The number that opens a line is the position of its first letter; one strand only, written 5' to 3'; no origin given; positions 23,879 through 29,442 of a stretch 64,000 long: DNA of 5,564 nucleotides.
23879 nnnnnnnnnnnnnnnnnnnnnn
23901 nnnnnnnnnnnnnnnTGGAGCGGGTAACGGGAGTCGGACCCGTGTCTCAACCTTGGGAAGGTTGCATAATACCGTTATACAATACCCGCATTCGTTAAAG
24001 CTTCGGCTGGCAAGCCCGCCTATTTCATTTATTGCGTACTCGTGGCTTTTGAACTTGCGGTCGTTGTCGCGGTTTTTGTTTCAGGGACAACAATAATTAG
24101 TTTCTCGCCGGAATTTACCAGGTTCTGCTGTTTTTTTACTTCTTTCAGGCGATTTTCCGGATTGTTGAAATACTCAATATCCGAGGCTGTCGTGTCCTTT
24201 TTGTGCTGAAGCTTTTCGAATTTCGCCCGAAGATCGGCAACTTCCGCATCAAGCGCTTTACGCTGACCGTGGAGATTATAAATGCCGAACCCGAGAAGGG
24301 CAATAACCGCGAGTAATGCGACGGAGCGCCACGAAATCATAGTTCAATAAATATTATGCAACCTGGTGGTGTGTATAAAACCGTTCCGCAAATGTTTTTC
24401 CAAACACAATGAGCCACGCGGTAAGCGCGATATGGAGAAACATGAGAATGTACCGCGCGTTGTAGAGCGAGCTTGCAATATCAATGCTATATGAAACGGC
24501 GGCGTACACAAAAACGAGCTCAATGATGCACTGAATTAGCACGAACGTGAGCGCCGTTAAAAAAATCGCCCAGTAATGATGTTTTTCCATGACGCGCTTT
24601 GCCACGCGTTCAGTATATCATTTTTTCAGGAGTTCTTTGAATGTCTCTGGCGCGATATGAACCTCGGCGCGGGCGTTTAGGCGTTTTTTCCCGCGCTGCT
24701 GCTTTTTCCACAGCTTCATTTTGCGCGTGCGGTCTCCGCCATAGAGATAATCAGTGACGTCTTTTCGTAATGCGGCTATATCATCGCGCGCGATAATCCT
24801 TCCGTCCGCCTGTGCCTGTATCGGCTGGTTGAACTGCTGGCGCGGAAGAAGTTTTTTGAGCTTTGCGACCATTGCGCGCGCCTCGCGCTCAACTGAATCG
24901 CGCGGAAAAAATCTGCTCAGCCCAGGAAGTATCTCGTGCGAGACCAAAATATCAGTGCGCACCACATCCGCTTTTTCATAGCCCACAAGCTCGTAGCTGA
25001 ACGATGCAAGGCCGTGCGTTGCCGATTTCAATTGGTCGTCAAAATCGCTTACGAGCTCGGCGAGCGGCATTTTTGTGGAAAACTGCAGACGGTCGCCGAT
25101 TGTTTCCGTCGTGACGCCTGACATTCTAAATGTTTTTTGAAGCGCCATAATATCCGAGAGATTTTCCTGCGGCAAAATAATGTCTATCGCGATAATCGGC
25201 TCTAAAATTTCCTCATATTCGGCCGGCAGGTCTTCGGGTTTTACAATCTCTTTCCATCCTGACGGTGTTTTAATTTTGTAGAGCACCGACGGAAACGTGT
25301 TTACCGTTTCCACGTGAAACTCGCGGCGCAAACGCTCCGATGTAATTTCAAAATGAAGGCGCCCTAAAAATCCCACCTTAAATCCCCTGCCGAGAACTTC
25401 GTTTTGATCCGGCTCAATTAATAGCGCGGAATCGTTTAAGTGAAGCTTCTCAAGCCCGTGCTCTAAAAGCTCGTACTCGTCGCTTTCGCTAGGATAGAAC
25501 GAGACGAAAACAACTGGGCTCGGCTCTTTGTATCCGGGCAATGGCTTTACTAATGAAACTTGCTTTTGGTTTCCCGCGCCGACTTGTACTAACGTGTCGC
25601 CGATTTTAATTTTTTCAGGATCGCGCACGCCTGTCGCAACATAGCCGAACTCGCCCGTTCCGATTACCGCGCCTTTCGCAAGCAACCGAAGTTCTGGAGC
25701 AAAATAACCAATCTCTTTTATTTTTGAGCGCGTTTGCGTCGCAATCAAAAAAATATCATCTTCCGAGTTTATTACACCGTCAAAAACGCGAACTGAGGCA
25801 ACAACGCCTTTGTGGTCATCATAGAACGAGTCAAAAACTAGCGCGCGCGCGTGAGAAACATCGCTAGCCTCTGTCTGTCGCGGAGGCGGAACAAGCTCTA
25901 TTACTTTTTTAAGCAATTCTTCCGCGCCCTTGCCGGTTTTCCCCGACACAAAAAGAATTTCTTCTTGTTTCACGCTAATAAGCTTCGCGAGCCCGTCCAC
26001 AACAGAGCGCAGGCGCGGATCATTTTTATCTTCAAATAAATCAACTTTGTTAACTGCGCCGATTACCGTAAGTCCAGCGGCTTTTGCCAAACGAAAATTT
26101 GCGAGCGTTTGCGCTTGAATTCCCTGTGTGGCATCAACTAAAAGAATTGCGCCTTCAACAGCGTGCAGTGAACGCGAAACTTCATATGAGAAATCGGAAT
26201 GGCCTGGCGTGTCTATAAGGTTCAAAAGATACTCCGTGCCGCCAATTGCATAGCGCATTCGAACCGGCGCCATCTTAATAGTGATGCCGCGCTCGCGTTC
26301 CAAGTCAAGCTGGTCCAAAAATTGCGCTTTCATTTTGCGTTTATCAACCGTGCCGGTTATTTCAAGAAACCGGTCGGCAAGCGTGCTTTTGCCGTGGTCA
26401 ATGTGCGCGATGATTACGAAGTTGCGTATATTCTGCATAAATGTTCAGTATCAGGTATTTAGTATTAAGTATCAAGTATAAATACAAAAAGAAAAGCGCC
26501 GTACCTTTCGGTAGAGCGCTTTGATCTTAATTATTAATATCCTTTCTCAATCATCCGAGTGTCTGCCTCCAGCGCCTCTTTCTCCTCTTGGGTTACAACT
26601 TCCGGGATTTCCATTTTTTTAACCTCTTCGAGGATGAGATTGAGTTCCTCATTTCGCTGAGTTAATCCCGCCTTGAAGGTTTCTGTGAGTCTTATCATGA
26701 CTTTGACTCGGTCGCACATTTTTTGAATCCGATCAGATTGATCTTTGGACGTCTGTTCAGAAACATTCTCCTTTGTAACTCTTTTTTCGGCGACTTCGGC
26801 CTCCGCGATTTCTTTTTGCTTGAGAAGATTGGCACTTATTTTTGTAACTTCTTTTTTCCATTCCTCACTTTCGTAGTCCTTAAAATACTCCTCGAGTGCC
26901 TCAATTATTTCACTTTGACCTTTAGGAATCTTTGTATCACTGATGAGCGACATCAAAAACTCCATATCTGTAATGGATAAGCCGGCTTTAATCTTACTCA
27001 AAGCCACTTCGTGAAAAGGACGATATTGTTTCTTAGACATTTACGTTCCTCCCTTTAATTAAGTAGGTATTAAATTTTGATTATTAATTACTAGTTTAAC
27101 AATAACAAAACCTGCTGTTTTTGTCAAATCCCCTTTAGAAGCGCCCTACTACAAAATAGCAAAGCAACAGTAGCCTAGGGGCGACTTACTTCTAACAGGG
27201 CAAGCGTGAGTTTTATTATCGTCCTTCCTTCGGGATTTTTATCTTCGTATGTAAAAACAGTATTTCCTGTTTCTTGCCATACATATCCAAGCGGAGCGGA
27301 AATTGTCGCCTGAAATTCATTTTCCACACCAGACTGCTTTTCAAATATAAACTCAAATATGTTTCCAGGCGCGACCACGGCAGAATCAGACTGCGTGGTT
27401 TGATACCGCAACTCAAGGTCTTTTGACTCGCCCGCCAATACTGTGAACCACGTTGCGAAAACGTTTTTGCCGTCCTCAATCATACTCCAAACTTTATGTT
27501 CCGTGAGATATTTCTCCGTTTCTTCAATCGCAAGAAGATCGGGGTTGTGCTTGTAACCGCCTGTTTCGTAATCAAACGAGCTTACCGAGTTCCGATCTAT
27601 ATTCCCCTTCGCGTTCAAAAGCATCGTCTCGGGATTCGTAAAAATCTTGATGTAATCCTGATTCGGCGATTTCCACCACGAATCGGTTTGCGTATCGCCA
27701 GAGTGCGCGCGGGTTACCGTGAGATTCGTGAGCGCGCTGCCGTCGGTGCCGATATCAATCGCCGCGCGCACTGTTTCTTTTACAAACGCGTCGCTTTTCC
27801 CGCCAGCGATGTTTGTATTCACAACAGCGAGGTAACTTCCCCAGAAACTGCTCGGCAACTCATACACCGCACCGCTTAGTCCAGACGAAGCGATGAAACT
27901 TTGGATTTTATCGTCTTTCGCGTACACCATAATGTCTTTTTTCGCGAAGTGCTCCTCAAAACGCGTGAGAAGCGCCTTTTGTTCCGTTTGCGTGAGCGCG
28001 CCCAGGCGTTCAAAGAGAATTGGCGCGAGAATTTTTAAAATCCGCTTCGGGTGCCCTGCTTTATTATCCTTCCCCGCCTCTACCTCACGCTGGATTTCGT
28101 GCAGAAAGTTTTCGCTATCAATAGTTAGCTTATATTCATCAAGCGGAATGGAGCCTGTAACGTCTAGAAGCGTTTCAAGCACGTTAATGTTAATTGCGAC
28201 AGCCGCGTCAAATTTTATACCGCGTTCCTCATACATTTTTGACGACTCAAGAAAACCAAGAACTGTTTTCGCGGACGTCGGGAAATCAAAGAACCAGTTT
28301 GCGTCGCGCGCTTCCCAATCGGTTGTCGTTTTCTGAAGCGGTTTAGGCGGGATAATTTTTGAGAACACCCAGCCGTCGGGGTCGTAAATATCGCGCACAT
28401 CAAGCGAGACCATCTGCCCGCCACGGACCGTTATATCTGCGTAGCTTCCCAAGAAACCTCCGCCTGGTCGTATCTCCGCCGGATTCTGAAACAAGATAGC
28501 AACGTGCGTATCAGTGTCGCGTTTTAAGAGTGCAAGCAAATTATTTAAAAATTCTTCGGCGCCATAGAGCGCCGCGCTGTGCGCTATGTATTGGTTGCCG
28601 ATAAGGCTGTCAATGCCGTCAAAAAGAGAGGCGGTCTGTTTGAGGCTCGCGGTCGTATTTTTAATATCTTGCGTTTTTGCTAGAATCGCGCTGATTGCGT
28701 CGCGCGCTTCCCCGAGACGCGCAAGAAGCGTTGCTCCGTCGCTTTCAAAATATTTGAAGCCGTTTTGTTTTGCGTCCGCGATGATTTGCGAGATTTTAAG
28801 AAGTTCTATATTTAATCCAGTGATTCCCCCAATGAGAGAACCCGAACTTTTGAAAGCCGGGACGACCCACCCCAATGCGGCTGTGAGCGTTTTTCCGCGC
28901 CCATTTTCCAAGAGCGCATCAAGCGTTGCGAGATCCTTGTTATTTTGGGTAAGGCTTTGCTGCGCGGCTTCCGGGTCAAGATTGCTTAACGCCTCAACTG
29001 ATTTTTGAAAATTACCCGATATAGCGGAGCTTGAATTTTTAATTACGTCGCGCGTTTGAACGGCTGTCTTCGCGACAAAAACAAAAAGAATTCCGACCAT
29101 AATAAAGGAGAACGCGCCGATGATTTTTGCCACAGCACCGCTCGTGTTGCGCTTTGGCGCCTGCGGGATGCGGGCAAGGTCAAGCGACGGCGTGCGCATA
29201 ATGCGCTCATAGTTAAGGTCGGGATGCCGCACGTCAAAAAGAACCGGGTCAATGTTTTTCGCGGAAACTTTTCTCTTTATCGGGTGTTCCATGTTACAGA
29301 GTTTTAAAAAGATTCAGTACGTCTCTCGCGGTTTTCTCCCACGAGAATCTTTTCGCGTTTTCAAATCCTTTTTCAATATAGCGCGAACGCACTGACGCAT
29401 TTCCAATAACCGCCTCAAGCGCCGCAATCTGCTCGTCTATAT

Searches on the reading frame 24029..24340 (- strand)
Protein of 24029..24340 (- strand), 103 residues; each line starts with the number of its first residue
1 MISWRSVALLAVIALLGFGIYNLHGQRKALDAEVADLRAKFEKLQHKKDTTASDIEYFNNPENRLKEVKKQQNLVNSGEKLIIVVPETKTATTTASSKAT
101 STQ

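Call 9: search_protein_families(library=pfam, proteins=[window:24029-24340:-], max_evalue=0.001)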
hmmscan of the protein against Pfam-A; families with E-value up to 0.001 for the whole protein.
window:24029-24340:- (103 aa): 1 family
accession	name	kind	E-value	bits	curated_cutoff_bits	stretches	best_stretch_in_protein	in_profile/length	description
PF04977.20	DivIC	-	1.5e-07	31.5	28.9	1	9-86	1-79/80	Septum formation initiator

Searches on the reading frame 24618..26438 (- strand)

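Call 9: search_protein_families(library=pfam, proteins=[window:24618-26438:-], max_evalue=0.001)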
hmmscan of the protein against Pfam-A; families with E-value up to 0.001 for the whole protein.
window:24618-26438:- (606 aa): 6 families
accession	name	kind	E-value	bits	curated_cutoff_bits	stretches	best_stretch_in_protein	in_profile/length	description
PF00009.33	GTP_EFTU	-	9.1e-53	179.1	26.5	1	3-185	2-188/188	Elongation factor Tu GTP binding domain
PF06421.17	LepA_C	-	7.2e-31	106.9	29.7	1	505-605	7-107/107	GTP-binding protein LepA C-terminus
PF00679.30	EFG_C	-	1.3e-14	54.4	27.9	1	410-493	1-84/89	Elongation factor G C-terminus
PF03144.31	GTP_EFTU_D2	-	4e-06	27.6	30.3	1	211-283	1-72/73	Elongation factor Tu domain 2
PF14492.12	EFG_III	-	8.9e-06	26.1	27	1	306-378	2-71/75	Elongation Factor G, domain III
PF22042.2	EF-G_D2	-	9.2e-05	22.9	27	1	197-240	2-43/84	Elongation factor G domain 2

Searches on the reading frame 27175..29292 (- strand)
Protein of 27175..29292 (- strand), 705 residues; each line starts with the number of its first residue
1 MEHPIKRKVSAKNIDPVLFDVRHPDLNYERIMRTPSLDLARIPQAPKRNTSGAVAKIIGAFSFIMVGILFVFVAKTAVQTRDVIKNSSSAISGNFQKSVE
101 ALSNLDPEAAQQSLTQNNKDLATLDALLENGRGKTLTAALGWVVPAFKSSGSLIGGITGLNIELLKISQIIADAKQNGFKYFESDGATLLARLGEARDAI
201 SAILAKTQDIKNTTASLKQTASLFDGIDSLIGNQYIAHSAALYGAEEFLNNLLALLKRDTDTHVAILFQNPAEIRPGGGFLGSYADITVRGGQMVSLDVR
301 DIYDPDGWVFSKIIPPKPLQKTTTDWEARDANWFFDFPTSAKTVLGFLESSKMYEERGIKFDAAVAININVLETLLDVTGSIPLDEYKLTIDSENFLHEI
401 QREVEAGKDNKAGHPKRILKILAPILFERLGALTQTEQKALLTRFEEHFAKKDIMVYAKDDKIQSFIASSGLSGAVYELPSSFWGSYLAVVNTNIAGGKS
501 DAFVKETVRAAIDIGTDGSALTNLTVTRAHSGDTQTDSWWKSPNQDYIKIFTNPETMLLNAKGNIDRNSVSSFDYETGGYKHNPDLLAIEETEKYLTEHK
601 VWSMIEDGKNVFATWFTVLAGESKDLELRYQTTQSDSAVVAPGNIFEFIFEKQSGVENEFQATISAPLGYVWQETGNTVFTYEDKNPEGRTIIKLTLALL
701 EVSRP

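Call 9: search_protein_families(library=pfam, proteins=[window:27175-29292:-], max_evalue=0.001)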
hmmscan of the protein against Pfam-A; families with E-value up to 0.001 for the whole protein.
window:27175-29292:- (705 aa): 1 family
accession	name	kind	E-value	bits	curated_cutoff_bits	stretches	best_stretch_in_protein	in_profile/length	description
PF13196.11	DUF4012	-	1.1e-16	62.1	28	1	262-403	4-142/144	Protein of unknown function (DUF4012)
